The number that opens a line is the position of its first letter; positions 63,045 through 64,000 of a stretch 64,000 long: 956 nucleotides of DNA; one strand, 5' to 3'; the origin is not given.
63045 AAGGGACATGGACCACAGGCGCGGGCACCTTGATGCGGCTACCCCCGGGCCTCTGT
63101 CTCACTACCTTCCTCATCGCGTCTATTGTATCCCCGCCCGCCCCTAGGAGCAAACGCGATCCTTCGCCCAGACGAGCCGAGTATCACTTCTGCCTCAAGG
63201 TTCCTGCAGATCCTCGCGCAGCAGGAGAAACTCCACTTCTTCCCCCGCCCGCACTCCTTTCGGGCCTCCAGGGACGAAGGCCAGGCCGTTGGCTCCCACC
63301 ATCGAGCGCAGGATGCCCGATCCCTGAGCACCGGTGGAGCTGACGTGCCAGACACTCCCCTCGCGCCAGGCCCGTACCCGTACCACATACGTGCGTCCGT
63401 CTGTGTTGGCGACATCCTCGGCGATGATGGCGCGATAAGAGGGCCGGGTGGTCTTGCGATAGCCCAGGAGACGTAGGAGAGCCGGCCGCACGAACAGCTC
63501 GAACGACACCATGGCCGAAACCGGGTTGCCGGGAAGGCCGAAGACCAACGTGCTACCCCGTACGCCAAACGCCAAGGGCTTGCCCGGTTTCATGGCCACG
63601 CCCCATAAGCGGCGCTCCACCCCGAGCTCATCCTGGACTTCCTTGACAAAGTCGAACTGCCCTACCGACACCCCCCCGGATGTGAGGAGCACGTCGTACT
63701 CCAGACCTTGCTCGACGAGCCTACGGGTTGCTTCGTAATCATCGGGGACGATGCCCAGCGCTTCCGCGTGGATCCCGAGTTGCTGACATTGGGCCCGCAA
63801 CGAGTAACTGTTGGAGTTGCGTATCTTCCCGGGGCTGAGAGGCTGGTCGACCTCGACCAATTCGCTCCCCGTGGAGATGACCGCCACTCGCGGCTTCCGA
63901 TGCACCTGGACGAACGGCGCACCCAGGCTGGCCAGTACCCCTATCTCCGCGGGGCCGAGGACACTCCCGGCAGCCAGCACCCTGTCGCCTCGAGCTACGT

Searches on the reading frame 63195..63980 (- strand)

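Call 72: search_protein_families(library=pfam, max_evalue=0.00001, proteins=[window:63195-63980:-])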
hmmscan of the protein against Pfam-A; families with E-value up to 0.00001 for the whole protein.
window:63195-63980:- (261 aa): 2 families
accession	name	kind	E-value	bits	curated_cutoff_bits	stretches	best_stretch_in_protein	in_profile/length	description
PF00994.29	MoCF_biosynth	-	3.5e-34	118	26.6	1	33-169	1-143/144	Probable molybdopterin binding domain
PF03454.20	MoeA_C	-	4.1e-18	65.8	22.1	1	184-254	2-72/72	MoeA C-terminal region (domain IV)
